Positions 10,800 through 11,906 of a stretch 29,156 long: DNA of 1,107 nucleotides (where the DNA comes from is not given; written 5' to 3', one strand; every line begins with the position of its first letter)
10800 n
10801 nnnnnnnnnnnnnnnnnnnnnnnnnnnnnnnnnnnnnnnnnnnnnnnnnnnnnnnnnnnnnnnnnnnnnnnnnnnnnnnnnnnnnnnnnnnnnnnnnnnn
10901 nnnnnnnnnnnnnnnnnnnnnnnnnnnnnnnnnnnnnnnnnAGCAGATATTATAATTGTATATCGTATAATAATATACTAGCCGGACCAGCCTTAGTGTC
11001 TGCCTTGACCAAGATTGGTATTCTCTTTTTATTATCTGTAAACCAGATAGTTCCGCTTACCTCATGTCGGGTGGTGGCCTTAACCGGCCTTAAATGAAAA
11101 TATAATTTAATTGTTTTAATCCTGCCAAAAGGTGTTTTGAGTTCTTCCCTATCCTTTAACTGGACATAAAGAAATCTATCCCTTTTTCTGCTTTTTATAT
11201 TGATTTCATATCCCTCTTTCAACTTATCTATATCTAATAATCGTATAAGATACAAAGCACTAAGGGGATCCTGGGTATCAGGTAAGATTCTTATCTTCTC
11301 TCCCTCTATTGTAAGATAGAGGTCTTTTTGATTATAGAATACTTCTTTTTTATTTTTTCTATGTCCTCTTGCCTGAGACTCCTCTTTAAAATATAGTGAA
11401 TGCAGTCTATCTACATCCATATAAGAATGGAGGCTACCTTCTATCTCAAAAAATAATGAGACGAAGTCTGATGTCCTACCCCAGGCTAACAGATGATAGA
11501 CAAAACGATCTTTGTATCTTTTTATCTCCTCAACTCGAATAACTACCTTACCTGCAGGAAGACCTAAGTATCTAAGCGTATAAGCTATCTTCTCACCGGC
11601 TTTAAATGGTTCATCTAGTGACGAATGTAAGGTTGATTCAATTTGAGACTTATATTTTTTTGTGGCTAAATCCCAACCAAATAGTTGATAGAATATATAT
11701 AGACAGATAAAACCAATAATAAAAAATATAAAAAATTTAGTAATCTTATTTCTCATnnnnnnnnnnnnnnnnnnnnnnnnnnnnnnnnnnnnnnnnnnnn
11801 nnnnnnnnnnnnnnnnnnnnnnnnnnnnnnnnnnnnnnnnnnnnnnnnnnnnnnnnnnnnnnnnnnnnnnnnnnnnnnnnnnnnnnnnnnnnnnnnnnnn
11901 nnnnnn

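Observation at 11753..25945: Candidate undescribed system: modular multi-GT-C extracytoplasmic glycosylation machine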

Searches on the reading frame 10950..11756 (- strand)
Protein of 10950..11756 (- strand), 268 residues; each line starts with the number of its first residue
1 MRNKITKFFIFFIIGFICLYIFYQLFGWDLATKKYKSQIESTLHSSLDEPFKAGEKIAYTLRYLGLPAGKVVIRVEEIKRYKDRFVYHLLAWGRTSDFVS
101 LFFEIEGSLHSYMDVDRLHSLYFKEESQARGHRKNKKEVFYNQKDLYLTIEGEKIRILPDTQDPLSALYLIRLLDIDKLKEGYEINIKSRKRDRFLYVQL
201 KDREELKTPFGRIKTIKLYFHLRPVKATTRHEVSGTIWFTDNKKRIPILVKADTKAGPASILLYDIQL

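Call 6: search_protein_families(library=pfam, proteins=[window:10950-11756:-], max_evalue=0.001)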
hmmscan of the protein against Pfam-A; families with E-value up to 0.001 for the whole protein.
window:10950-11756:- (268 aa): 1 family
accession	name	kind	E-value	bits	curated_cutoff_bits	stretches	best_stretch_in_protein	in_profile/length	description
PF11306.15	DUF3108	-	2.3e-24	86.8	26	1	59-261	2-206/209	Protein of unknown function (DUF3108)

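Call 31: search_protein_families(library=ncbifam, proteins=[window:10950-11756:-], max_evalue=0.00001)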
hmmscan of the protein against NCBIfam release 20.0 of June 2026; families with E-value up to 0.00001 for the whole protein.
window:10950-11756:- (268 aa): 0 families

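Call 61: search_solved_structures(query=window:10950-11756:-, max_evalue=10)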
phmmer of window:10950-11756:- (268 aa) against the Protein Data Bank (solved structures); distinct sequences matched with E-value up to 10: 1.
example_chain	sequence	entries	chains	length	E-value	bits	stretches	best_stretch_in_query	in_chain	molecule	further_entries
6lss_R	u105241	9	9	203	0.39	13.3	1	129-204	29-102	Translation machinery-associated protein 16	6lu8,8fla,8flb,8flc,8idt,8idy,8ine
